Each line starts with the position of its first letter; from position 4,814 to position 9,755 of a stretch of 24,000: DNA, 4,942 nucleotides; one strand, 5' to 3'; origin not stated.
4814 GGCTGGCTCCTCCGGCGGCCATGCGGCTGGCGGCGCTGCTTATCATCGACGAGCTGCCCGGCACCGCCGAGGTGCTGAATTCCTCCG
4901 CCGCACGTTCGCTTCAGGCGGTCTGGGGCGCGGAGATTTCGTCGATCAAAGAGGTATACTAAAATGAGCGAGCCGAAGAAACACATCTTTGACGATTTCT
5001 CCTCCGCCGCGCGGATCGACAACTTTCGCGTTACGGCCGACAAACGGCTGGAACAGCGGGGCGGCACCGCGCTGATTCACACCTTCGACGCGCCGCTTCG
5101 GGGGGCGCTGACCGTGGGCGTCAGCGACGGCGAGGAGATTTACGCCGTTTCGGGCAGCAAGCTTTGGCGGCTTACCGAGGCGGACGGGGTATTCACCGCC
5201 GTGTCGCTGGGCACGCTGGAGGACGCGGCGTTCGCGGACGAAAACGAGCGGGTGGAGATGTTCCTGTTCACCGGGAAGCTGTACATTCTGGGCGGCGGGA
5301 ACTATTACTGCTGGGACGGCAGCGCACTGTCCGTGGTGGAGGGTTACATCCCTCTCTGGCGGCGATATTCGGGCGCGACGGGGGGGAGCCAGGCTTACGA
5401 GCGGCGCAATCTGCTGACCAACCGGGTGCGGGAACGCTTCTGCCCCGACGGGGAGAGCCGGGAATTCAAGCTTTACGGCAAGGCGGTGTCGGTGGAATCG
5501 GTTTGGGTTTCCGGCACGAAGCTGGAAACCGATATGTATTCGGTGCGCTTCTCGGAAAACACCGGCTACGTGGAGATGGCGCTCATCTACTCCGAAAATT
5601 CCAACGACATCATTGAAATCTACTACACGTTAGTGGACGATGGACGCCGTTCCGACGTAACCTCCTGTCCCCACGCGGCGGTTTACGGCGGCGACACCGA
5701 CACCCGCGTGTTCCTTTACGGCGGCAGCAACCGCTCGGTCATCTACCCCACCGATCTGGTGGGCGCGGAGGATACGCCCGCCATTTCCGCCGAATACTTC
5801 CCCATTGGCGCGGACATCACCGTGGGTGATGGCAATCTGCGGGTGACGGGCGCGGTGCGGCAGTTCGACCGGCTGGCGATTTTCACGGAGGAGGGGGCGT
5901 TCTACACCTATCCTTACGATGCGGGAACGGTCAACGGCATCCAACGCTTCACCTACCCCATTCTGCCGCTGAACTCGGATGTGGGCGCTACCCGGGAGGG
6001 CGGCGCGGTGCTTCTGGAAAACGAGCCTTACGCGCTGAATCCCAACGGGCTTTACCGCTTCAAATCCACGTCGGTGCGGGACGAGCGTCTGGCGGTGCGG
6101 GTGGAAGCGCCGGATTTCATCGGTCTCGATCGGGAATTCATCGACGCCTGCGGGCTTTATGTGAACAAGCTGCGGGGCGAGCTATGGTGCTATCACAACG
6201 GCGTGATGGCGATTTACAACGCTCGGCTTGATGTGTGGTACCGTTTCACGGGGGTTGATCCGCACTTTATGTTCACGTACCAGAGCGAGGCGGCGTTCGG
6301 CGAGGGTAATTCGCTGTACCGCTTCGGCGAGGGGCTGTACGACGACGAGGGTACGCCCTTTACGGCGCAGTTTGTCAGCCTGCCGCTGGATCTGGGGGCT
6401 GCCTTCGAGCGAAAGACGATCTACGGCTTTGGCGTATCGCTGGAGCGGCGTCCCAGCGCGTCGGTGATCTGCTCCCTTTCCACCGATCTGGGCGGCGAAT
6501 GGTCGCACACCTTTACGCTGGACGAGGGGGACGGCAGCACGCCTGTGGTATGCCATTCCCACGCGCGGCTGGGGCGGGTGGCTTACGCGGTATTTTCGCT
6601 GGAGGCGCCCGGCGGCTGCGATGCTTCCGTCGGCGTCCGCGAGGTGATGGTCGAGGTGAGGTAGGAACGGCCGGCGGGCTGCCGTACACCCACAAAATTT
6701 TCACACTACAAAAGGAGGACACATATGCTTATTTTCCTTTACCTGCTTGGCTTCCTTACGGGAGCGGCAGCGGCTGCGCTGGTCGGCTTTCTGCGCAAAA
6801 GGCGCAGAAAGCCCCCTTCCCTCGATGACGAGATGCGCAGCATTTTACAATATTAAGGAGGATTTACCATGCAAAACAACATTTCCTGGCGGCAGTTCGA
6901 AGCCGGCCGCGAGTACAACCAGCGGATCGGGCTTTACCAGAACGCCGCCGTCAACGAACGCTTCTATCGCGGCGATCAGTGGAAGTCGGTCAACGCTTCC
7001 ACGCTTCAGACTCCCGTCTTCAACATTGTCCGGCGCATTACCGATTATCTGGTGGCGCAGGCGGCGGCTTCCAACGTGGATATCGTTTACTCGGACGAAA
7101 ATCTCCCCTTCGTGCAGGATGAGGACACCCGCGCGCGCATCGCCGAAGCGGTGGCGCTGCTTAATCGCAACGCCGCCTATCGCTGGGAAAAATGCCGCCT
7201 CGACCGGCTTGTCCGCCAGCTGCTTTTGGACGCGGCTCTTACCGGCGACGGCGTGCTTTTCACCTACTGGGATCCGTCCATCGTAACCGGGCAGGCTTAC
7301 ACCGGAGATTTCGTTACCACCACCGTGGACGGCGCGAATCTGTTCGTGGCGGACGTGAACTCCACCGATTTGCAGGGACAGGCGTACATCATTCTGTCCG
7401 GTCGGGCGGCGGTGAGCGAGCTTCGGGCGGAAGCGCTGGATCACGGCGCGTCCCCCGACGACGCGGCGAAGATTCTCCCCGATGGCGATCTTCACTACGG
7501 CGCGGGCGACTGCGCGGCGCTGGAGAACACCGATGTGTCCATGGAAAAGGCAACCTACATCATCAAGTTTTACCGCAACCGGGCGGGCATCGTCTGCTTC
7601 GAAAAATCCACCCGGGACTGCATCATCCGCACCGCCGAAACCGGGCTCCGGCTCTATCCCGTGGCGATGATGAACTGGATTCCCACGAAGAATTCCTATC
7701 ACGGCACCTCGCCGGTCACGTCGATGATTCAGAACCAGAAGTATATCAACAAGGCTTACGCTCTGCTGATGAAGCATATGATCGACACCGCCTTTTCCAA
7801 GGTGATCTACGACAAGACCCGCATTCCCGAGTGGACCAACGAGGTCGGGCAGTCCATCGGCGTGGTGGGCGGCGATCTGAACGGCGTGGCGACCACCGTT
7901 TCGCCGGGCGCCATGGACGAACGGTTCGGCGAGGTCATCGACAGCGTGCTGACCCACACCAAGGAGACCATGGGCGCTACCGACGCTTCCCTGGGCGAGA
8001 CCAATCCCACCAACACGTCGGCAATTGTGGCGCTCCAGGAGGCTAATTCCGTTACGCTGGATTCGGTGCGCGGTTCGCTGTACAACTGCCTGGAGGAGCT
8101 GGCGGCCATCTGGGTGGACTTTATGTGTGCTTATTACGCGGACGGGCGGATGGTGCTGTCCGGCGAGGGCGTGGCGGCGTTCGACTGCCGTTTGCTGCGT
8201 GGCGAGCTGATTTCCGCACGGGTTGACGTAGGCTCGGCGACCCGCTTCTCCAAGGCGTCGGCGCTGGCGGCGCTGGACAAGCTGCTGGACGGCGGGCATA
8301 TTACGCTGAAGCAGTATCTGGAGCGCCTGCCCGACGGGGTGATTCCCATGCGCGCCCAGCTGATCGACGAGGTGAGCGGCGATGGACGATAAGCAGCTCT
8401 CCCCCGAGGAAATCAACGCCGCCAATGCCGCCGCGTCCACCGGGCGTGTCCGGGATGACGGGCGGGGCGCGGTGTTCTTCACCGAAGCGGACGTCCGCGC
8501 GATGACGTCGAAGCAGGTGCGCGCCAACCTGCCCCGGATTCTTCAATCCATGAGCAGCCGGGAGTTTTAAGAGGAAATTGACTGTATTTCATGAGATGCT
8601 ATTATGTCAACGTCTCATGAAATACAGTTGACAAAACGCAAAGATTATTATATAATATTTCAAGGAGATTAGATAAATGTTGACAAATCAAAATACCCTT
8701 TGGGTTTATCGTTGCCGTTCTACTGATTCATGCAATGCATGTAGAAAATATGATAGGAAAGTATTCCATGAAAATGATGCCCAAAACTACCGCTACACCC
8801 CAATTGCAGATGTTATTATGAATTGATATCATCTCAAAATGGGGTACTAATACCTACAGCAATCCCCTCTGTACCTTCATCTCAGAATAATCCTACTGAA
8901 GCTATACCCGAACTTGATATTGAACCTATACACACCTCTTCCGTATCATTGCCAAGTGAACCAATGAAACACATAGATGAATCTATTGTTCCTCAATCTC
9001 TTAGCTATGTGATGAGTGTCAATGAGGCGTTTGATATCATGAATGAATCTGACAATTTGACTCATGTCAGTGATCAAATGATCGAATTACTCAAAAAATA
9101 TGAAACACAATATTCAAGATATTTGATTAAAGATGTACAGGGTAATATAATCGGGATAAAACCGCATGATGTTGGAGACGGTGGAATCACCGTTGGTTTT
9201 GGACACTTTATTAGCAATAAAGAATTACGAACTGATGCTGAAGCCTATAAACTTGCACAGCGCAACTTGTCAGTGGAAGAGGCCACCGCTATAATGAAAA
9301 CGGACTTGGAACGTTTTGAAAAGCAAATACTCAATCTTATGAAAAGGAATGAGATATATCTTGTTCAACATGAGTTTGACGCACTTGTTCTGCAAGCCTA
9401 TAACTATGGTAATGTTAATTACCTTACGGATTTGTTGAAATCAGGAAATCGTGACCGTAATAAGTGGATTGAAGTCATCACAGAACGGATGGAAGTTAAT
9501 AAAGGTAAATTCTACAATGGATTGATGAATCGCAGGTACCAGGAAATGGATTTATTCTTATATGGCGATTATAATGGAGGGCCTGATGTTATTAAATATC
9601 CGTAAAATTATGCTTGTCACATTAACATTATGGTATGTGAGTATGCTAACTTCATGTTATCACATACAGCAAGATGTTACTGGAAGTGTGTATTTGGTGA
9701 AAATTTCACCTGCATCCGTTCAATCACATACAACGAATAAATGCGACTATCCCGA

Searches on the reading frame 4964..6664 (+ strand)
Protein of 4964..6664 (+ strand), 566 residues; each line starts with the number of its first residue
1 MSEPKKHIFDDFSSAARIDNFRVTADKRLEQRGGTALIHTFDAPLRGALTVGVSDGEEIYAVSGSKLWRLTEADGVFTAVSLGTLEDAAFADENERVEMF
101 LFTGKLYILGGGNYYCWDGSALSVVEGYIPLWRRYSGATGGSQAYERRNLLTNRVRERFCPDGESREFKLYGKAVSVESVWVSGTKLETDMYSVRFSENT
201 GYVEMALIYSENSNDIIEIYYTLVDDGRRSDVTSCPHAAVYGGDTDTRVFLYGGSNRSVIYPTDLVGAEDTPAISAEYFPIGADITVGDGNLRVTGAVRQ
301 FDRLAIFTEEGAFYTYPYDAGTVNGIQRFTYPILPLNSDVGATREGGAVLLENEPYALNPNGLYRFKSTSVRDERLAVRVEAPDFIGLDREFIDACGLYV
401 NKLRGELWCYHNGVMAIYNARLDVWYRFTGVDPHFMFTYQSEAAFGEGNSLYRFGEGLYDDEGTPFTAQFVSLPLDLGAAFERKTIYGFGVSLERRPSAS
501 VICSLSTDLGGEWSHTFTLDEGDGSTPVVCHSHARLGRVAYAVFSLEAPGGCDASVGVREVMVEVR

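Call 10: search_protein_families(library=pfam, proteins=[window:4964-6664:+], max_evalue=0.01)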
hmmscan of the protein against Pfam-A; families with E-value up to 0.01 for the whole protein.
window:4964-6664:+ (566 aa): 0 families

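Call 11: search_protein_families(library=phrogs, proteins=[window:4964-6664:+], max_evalue=0.01)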
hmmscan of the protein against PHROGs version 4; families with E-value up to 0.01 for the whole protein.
window:4964-6664:+ (566 aa): 2 families
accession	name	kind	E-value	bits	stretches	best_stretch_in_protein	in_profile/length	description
phrog_3287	-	head and packaging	2e-11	44.4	1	28-442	40-357/524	virion structural protein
phrog_5107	-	lysis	0.0017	17.8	0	417-508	361-452/533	amidase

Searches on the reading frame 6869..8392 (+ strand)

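Call 10: search_protein_families(library=pfam, proteins=[window:6869-8392:+], max_evalue=0.01)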
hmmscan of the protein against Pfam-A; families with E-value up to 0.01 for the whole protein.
window:6869-8392:+ (507 aa): 1 family
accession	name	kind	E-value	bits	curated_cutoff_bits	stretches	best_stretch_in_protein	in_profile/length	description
PF16510.12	P22_portal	-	3.8e-12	45.9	26.1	1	275-429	288-451/594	Phage P22-like portal protein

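Call 11: search_protein_families(library=phrogs, proteins=[window:6869-8392:+], max_evalue=0.01)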
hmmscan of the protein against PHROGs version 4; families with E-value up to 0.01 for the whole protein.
window:6869-8392:+ (507 aa): 1 family
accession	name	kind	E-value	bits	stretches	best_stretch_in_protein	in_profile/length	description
phrog_156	-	head and packaging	1.2e-26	94.4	2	263-429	294-467/681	portal protein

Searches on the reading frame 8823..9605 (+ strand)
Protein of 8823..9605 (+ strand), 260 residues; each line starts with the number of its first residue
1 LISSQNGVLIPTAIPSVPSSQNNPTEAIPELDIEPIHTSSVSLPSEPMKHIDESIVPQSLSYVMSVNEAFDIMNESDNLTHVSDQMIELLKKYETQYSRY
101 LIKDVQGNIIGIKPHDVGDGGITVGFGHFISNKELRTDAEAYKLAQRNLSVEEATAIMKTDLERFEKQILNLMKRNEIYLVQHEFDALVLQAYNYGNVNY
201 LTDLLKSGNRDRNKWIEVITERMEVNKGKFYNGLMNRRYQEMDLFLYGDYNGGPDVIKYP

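Call 10: search_protein_families(library=pfam, proteins=[window:8823-9605:+], max_evalue=0.01)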
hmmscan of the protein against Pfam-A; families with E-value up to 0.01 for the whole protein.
window:8823-9605:+ (260 aa): 2 families
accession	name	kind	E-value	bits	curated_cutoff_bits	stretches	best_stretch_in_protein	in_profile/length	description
PF00959.24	Phage_lysozyme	-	1.8e-13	51.4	22.3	1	119-241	15-125/125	Phage lysozyme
PF12213.14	Dpoe2NT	-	0.0058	17.4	24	0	196-224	23-52/73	DNA polymerases epsilon N terminal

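Call 11: search_protein_families(library=phrogs, proteins=[window:8823-9605:+], max_evalue=0.01)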
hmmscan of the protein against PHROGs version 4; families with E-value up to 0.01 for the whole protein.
window:8823-9605:+ (260 aa): 5 families
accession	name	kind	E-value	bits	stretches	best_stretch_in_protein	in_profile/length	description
phrog_7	-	lysis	4.1e-17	62.6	1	119-256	577-706/873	endolysin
phrog_7910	-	lysis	1.8e-06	29.4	1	157-248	5-94/96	endolysin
phrog_10457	-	lysis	0.00011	23.3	1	159-247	9-95/95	endolysin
phrog_15410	-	unknown function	0.00014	22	1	113-184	186-252/311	-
phrog_16615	-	other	0.00022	21.1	1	103-253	208-356/529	peptidase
